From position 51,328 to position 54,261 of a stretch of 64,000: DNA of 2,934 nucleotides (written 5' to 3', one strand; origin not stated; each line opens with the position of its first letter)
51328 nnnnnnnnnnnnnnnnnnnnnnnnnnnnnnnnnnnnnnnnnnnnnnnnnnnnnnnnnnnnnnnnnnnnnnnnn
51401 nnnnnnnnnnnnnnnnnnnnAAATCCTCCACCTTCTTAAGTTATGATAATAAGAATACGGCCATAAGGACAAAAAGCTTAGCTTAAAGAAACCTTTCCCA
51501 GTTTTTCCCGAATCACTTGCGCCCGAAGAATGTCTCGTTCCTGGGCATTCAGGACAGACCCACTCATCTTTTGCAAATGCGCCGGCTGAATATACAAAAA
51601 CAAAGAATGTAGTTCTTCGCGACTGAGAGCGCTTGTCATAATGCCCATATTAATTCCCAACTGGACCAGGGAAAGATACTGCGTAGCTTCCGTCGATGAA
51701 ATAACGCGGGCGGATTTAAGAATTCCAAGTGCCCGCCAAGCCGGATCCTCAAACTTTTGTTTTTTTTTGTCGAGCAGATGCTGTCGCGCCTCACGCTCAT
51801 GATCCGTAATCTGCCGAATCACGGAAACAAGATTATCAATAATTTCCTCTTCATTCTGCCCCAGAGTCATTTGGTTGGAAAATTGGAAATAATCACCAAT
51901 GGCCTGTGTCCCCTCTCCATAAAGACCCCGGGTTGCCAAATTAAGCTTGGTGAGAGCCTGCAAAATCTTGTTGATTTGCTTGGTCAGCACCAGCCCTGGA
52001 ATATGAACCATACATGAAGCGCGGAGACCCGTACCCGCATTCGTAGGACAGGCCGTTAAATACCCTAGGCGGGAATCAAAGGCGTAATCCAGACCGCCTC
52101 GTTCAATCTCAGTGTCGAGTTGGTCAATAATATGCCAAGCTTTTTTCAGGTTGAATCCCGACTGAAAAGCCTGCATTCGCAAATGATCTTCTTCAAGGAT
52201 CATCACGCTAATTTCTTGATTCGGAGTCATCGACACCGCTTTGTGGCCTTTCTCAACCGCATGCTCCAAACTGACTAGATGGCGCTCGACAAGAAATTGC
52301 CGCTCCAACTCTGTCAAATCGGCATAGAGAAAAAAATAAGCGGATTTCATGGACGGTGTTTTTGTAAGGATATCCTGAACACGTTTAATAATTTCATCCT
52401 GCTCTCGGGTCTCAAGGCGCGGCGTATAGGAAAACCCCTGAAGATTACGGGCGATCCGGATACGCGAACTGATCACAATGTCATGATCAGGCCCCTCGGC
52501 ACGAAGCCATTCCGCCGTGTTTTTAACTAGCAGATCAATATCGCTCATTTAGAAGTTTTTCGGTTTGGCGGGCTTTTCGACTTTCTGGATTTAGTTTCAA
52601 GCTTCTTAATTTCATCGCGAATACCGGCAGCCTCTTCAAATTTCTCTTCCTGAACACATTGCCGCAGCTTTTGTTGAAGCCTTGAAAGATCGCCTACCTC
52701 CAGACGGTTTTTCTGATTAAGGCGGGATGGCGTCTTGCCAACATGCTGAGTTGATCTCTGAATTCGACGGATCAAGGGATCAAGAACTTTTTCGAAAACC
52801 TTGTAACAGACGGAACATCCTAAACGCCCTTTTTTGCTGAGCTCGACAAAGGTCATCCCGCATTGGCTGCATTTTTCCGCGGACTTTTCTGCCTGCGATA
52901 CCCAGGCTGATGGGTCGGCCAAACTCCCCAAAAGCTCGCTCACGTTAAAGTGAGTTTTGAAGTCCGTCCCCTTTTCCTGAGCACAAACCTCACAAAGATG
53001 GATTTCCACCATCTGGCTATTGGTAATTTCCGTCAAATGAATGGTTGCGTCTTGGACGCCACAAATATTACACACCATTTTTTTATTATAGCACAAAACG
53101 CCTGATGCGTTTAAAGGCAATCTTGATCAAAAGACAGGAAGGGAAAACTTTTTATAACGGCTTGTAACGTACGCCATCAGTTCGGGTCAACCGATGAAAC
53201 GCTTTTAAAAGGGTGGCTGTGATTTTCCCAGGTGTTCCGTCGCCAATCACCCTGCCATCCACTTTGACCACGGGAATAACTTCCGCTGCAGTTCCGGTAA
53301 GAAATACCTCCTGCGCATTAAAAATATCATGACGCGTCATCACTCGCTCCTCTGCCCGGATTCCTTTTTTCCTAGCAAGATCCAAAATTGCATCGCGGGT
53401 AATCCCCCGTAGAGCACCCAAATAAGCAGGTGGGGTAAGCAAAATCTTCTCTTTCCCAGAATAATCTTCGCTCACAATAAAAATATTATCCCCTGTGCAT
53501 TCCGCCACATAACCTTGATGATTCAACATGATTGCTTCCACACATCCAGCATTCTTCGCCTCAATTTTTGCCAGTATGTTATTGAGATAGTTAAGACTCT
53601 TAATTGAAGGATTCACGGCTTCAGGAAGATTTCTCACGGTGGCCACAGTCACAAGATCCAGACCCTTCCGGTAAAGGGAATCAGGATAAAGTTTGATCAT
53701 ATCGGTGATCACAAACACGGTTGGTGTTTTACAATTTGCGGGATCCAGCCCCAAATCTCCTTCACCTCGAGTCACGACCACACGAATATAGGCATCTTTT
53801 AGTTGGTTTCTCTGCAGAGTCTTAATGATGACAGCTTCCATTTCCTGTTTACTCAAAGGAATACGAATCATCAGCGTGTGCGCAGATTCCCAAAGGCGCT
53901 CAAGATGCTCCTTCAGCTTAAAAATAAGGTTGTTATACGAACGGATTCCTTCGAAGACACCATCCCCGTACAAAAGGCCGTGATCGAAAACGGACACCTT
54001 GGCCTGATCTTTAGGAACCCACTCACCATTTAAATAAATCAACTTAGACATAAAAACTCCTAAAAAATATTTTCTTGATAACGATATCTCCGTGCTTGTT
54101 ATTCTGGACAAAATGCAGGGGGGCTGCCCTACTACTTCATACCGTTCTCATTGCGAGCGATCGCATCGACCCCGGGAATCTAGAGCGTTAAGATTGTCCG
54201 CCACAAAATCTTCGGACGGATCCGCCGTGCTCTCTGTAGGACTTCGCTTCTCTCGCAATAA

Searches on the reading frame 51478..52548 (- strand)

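Call 15: search_protein_families(library=pfam, proteins=[window:51478-52548:-], max_evalue=0.00001)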
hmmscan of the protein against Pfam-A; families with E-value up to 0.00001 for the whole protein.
window:51478-52548:- (356 aa): 1 family
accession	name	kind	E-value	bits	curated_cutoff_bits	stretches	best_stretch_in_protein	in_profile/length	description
PF00217.24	ATP-gua_Ptrans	-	9.6e-63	211.7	22.4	1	53-253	2-202/203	ATP:guanido phosphotransferase, C-terminal catalytic domain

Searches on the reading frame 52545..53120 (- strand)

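Call 15: search_protein_families(library=pfam, proteins=[window:52545-53120:-], max_evalue=0.00001)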
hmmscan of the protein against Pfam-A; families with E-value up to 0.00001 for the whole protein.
window:52545-53120:- (191 aa): 1 family
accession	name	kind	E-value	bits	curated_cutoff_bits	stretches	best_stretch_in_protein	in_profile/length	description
PF02151.25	UVR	-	1.2e-08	34.8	21.5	1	145-176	4-35/36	UvrB/uvrC motif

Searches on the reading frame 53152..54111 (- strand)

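Call 15: search_protein_families(library=pfam, proteins=[window:53152-54111:-], max_evalue=0.00001)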
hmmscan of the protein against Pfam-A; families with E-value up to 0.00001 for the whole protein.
window:53152-54111:- (319 aa): 1 family
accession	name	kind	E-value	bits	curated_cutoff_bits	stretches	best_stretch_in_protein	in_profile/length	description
PF01063.24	Aminotran_4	-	7.8e-57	193.1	28.5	1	51-284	1-223/223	Amino-transferase class IV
